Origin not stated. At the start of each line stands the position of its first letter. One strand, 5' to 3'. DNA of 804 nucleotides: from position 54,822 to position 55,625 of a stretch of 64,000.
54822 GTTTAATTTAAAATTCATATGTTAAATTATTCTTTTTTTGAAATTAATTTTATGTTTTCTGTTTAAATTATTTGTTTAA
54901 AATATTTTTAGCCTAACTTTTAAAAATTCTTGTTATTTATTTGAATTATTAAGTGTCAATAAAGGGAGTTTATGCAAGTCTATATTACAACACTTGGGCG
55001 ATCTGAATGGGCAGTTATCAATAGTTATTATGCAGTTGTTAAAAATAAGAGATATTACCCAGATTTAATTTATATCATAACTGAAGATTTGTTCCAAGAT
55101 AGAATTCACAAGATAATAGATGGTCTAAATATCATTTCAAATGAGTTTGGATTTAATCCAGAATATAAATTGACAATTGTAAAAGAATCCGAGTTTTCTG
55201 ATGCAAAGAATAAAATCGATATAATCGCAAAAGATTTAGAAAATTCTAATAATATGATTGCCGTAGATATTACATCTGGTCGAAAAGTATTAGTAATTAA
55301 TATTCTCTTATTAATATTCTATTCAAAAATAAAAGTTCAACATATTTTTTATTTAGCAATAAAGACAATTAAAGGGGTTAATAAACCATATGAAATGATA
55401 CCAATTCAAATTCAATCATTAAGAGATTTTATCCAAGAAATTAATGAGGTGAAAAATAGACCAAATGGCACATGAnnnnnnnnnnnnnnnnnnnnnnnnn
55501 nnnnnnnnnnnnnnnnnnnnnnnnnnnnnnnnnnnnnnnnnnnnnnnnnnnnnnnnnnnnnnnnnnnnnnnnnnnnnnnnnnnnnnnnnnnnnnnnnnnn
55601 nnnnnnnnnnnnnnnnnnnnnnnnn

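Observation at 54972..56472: Orphan CARF sensor plus PIN nuclease gene pair with no cas genes or CRISPR array in the window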

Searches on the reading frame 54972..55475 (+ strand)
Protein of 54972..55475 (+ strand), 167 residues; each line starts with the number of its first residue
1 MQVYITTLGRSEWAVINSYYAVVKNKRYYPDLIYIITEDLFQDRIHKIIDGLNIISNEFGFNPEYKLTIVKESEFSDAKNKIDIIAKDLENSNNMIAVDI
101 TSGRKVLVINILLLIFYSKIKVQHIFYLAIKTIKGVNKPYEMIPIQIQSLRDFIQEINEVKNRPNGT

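Call 3: search_protein_families(library=pfam, proteins=[window:54972-55475:+], max_evalue=10)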
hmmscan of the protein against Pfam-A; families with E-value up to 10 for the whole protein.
window:54972-55475:+ (167 aa): 2 families
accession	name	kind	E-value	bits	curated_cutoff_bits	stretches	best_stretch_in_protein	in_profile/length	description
PF22662.2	Csa3_N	-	4.7e-07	30.3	27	1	3-121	2-114/120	Csa3 CRISPR-associated Rossmann-like domain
PF23400.1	CARF_Card1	-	0.0012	19.3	24.6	1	28-131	26-122/146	Card1 CARF domain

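Call 4: search_protein_families(library=ncbifam, proteins=[window:54972-55475:+], max_evalue=10)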
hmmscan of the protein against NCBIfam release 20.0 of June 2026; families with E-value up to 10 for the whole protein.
window:54972-55475:+ (167 aa): 0 families

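Call 5: search_protein_families(library=padloc, proteins=[window:54972-55475:+], max_evalue=10)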
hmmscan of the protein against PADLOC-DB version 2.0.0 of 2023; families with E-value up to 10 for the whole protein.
window:54972-55475:+ (167 aa): 13 families
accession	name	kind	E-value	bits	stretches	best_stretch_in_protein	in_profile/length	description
PDLC01971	CARF_m1--CARF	-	2.3e-53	178.5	1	1-158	1-155/156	-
PDLC01973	CARF_m1--CARF_PIN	-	2e-21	74.6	1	1-160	1-154/465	-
PDLC01972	CARF_m1--CARF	-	5.8e-17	60.1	1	14-154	3-142/145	-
PDLC01068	CARF_PIN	-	1.8e-12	45.2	1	3-156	1-124/373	CARF+PIN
PDLC01044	Csa3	-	8.7e-06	23.7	1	1-127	1-117/194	Type I-A associated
PDLC01849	CARF3--CARF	-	2.3e-05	22.2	1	25-139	19-130/197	-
PDLC01848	CARF3--CARF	-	0.00037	18.2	1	3-122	2-111/197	-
PDLC01867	CARF3--CARF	-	0.00065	17.6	1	70-141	70-140/200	-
PDLC01980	CARF_m13--CARF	-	0.00085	17.3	1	4-114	4-112/168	-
PDLC01992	CARF_m9--CARF_TM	-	0.0012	16.6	1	39-130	48-132/223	-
PDLC01850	CARF3--CARF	-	0.0018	16.2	1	1-123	1-116/209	-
PDLC01434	CasR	-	0.0032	15.3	1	33-123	26-108/191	"CAS-I,CAS-II,CAS-III,CAS-IV,CAS-V,CAS-VI; associated_signaling"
PDLC01970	CARF_TM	-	0.01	14.1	1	53-124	105-156/179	-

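Call 10: find_homologous_proteins(query=window:54972-55475:+)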
Query window:54972-55475:+ (167 aa): 10 proteins with E <= 0.001 among 38 candidates.
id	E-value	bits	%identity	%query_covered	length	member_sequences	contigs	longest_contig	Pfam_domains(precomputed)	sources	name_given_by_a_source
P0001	8.7e-90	317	100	90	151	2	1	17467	PF22662.4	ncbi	ncbi:MAG: hypothetical protein ACTSYZ_06760, partial [Candidatus Helarchaeota archaeon]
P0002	3.8e-63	230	69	98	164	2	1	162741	-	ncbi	ncbi:MAG: hypothetical protein ACTSPY_08480 [Candidatus Helarchaeota archaeon]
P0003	2.0e-53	199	62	93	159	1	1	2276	-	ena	-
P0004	5.5e-47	178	53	96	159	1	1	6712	-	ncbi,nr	ncbi:MAG: hypothetical protein GF329_03035 [Candidatus Lokiarchaeota archaeon]|nr:hypothetical prote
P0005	9.1e-47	177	55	96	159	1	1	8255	-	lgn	-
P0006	1.8e-46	176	54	96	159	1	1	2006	-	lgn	-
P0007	3.0e-45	172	54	93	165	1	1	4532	-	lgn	-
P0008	2.4e-44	169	53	96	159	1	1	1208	-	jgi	jgi:hypothetical protein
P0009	1.3e-43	167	48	97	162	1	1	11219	-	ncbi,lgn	ncbi:MAG: hypothetical protein ACFFCS_20300 [Candidatus Hodarchaeota archaeon]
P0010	1.7e-34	137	48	92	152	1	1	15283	-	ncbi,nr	ncbi:MAG: hypothetical protein GF329_16285 [Candidatus Lokiarchaeota archaeon]|nr:hypothetical prote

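Call 38: find_homologous_proteins(query=A2, max_evalue=0.001)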
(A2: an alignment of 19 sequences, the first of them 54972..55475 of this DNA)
Query A2 (19 sequences) (167 aa, profile of the alignment): 326 proteins with E <= 0.001 among 8000 candidates; the best 120 are listed.
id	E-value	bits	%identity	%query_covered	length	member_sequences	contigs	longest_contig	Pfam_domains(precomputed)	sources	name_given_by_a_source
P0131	1.5e-67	245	52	93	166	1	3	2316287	-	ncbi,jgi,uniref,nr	ncbi:hypothetical protein AFULGI_00006100 [Archaeoglobus fulgidus DSM 8774]|uniref:Uncharacterized p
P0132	9.7e-67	242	46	95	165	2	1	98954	-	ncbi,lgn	-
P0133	8.7e-66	239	46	93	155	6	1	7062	-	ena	-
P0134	2.6e-65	237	47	93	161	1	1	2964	-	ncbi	-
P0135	4.3e-65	237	48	93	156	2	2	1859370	-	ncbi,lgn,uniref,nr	ncbi:hypothetical protein PAP_05730 [Palaeococcus pacificus DY20341]|uniref:CRISPR-associated protei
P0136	6.5e-65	236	48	93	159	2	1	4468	-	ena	-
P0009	6.6e-65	236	48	97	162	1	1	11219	-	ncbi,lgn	ncbi:MAG: hypothetical protein ACFFCS_20300 [Candidatus Hodarchaeota archaeon]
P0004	1.2e-64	235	53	96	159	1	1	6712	-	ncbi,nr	ncbi:MAG: hypothetical protein GF329_03035 [Candidatus Lokiarchaeota archaeon]|nr:hypothetical prote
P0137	1.4e-64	235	46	93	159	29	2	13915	-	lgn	-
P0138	4.2e-64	233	46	93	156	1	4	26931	PF22662.4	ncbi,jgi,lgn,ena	-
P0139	4.3e-64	233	47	95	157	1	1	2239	-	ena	-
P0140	4.8e-64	233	44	95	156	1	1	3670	-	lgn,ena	-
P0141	8.0e-64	232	48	93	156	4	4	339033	-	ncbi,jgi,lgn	jgi:hypothetical protein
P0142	1.3e-63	232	45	92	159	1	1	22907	-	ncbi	-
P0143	1.6e-63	231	46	93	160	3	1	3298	-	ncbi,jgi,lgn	-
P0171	2.4e-60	221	41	93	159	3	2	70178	-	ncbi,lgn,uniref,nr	ncbi:hypothetical protein [Thermococcus sp.]|uniref:hypothetical protein n=1 Tax=Thermococcus sp. Ta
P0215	6.8e-57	210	35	93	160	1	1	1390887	-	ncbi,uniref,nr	ncbi:hypothetical protein [Thermococcus sp. MAR1]|uniref:hypothetical protein n=1 Tax=Thermococcus s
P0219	8.9e-57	210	35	95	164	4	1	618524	-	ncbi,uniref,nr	ncbi:hypothetical protein E3E26_05750 [Thermococcus sp. LS1]|uniref:hypothetical protein n=1 Tax=The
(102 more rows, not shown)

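Call 43: search_solved_structures(query=A3, max_evalue=10, show_alignments=2)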
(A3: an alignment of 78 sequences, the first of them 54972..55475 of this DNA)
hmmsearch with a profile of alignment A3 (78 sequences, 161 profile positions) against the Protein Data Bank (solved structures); distinct sequences matched with E-value up to 10: 44.
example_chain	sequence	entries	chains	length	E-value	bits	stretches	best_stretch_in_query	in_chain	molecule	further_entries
3ugm_A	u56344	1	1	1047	3.8e-16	62.7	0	26-88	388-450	TAL effector AvrBs3/PthA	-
2ypf_A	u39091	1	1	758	5.9e-16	62.1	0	25-87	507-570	AVRBS3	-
9jo8_A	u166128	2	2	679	2.8e-14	56.6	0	26-88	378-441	TALE repeat protein targeting mitochondiral ND1-L gene. | TALE repeat protein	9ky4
9lcz_A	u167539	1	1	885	5.2e-14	55.8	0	27-88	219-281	Inactivate TOD6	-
9lcx_A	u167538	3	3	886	5.2e-14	55.8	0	27-88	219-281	Inactivate TOD6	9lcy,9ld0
9ld1_A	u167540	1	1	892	5.3e-14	55.8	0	26-88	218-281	inactivate TOD4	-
4osk_A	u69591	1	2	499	1.2e-10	44.8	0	26-88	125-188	Hax3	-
6jw5_A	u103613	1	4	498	1.3e-10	44.8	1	26-88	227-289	TAL effector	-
6jw0_A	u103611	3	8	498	2.1e-10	44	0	26-88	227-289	TAL effector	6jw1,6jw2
6jtq_A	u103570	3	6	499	3.9e-10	43.2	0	27-87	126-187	TAL effector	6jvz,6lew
3v6p_A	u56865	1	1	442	5.9e-10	42.6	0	27-87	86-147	dHax3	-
4gjp_A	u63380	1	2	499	7.9e-10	42.2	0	27-87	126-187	Hax3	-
6jw3_A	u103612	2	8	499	9.4e-10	41.9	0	27-87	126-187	TAL effector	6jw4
4osw_A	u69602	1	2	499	9.5e-10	41.9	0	27-87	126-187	Hax3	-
4osj_A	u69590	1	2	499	1.1e-09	41.7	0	27-87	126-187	Hax3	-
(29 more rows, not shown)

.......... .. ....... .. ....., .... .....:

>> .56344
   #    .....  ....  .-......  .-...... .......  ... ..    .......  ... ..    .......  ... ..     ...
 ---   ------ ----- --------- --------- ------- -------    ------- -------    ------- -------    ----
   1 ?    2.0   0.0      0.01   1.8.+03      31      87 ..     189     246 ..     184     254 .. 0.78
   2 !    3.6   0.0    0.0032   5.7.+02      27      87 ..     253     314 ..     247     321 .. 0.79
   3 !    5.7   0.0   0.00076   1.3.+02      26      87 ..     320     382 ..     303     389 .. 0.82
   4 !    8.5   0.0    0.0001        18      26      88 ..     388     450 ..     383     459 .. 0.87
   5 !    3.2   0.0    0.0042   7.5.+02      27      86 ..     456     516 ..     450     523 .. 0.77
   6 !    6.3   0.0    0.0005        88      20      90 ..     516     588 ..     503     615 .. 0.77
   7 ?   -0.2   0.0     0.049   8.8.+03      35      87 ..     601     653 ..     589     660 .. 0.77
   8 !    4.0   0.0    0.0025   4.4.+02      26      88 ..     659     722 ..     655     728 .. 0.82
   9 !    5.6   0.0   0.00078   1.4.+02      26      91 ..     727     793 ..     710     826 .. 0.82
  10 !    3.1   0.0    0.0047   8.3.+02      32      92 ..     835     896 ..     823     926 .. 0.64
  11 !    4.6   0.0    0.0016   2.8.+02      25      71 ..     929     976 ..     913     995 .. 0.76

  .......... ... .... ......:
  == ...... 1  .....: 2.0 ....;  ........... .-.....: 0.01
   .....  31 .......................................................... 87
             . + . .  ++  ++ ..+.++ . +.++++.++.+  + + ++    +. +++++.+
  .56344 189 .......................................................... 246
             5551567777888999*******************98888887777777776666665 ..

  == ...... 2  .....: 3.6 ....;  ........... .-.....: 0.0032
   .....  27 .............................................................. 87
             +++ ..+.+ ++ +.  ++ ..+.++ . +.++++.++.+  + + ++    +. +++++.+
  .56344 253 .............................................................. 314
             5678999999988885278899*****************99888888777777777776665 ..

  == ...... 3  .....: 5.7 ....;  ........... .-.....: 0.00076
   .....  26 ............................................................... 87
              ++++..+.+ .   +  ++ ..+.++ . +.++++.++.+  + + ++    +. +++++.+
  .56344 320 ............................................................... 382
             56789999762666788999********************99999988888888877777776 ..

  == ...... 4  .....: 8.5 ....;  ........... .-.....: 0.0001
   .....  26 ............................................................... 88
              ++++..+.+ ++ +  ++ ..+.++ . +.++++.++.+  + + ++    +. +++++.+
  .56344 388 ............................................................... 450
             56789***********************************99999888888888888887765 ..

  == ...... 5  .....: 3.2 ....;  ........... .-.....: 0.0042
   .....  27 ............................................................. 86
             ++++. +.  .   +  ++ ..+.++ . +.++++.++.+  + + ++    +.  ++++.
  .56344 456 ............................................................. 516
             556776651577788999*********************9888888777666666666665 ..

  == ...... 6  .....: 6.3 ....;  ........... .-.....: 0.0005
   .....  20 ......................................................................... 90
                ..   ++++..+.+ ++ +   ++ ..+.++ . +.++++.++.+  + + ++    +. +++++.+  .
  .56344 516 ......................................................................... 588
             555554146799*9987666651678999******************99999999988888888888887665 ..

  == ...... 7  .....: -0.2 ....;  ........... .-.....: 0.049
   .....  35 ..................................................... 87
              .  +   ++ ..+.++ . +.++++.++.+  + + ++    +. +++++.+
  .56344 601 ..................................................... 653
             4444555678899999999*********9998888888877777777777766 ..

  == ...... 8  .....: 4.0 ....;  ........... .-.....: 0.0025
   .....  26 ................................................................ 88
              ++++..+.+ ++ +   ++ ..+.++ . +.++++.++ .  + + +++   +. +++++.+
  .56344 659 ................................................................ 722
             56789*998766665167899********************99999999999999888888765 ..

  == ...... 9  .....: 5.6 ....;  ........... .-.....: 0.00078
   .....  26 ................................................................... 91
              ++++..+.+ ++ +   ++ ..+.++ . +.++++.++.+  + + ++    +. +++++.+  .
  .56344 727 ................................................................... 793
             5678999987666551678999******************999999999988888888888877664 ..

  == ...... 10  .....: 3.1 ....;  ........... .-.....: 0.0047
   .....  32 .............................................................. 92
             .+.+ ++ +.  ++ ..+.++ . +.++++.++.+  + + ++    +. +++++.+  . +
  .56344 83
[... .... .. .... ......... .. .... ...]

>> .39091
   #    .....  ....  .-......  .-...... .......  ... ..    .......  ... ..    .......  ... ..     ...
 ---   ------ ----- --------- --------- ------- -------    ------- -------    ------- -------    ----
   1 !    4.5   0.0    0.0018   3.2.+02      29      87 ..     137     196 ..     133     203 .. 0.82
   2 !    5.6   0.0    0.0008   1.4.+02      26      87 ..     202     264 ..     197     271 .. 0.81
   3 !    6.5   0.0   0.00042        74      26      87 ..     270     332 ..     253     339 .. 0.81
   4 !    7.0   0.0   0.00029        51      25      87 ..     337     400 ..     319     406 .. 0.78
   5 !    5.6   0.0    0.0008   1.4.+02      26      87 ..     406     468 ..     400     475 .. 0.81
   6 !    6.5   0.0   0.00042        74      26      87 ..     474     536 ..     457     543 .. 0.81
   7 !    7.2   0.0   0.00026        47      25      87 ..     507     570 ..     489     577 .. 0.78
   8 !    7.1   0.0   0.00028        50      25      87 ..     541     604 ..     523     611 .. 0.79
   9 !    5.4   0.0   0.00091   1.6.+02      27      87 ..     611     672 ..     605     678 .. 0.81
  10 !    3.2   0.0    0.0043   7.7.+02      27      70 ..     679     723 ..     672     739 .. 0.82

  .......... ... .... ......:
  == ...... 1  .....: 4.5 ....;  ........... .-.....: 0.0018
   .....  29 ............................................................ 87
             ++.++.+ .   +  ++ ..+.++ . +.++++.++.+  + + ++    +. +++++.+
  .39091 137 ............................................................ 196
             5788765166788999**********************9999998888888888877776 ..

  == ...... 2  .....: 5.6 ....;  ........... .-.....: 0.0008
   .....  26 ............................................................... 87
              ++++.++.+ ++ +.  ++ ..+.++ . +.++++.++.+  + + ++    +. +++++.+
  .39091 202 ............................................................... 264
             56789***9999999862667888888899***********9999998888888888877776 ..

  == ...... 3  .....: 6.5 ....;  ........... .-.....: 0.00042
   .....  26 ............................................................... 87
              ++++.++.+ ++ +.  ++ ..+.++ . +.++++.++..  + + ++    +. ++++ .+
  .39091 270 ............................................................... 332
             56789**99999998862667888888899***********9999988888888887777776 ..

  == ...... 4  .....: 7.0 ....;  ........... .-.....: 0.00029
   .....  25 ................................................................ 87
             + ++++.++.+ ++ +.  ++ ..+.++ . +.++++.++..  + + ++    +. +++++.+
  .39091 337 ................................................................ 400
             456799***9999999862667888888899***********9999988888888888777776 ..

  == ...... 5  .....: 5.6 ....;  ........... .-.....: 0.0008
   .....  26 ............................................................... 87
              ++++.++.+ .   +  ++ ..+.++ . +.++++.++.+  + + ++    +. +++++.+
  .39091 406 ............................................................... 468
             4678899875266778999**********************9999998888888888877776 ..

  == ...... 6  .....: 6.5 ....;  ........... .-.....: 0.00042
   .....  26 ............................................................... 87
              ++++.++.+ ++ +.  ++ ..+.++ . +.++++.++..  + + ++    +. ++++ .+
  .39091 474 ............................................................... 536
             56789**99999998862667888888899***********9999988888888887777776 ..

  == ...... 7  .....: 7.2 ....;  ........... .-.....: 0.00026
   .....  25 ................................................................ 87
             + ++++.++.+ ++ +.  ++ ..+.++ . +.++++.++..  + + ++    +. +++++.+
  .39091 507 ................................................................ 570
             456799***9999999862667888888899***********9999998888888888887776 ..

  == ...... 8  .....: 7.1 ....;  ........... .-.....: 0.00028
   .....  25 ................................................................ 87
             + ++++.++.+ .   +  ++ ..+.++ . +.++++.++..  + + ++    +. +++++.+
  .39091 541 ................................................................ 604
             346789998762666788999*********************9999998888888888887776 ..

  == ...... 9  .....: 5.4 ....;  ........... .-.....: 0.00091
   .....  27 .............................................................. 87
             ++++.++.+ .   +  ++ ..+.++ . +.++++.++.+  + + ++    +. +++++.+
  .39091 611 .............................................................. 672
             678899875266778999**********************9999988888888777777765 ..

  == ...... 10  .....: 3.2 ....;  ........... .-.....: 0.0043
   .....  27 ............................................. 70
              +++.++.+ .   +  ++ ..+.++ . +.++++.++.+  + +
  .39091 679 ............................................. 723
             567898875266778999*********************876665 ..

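Call 52: predict_structure(alignment_id=A3)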
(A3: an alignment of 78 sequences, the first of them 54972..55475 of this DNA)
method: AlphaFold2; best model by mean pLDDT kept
length: 167 residues; sequences in the alignment: 78
mean_pLDDT: 89.4   pTM: 0.85
mean pLDDT of the five models: 89.4, 89.2, 89.1, 88.3, 87.0
residues with pLDDT >= 90: 117; 70-90: 36; 50-70: 12; < 50: 2
segments of 3 or more residues with pLDDT < 50: none
pLDDT, mean of each block of 10 residues (from residue 1): 95 94 97 97 97 98 97 90 90 90 90 86 93 64 69 94 74
secondary structure, 60 per line:
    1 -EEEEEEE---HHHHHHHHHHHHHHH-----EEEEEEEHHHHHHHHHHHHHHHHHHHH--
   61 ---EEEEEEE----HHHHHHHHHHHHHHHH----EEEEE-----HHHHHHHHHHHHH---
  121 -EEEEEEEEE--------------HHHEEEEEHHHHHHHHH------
elements in order: E2-8 H12-26 E32-38 H39-58 E64-70 H75-90 E95-99 H105-117 E122-130 E148-152 H153-161

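Call 56: fold_search(model_id=the predicted structure, library=pdb)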
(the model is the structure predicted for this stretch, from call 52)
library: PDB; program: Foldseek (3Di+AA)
matches with E <= 10: 1389; with E <= 0.001: 60
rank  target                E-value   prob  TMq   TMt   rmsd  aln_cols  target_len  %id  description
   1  8bao_A                1.6e-06  1.00  0.53  0.26   3.2       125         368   16  Dysgonamonadaceae bacterium CRISPR ancillary nuclease 2 (released 2022-11-30)
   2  8t65_B                3.8e-06  1.00  0.60  0.65   3.7       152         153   12  cA4 bound Cam1 (released 2024-01-10)
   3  8bao_B                6.6e-06  1.00  0.54  0.26   3.2       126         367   16  Dysgonamonadaceae bacterium CRISPR ancillary nuclease 2 (released 2022-11-30)
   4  8t66_A                6.6e-06  1.00  0.59  0.62   3.7       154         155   14  cA6 bound Cam1 (released 2024-01-10)
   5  9jxw_A                6.6e-06  1.00  0.55  0.25   4.6       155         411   21  Crystal structure of SiRe_0806 from Sulfolobus islandicus (released 2025-07-23)
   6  8jbc_A                1.3e-05  1.00  0.62  0.25   4.3       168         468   12  Crystal Structure of the Csm6 K137A mutant from Thermus thermophilus HB8 in its apo form (released 2023-12-13)
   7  8t66_B                1.3e-05  1.00  0.59  0.63   3.8       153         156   13  cA6 bound Cam1 (released 2024-01-10)
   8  5fsh_A                2.3e-05  1.00  0.60  0.24   3.7       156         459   14  Crystal structure of Thermus thermophilus Csm6 (released 2016-01-27)
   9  8t65_A                2.7e-05  1.00  0.59  0.63   3.9       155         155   14  cA4 bound Cam1 (released 2024-01-10)
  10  8jh1_A                3.9e-05  1.00  0.60  0.25   5.4       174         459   13  Crystal Structure of the Csm6 Y161A mutant from Thermus thermophilus HB8 in complex with cyclic-tetraadenylate (cA4) (released 2023-12-13)
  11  2wte_B                4.1e-05  1.00  0.62  0.51   4.5       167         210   16  The structure of the CRISPR-associated protein, Csa3, from Sulfolobus solfataricus at 1.8 angstrom resolution. (released 2010-09-22)
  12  6wxq_A                4.4e-05  1.00  0.61  0.50   5.0       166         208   14  Crystal structure of CRISPR-associated transcription factor Csa3 complexed with cA4 (released 2021-11-17)
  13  9ofe_G                4.4e-05  1.00  0.61  0.19   4.9       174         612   10  CryoEM structure of Cad1 bound with cA4 and ATP, hexamer with two intact dimers (released 2025-08-20)
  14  2wte_A                5.3e-05  1.00  0.60  0.49   4.9       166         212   13  The structure of the CRISPR-associated protein, Csa3, from Sulfolobus solfataricus at 1.8 angstrom resolution. (released 2010-09-22)
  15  8jbb_A                5.6e-05  1.00  0.60  0.24   3.4       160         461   14  Crystal Structure of the Csm6 from Thermus thermophilus HB8 in complex with A2>p (released 2023-12-13)
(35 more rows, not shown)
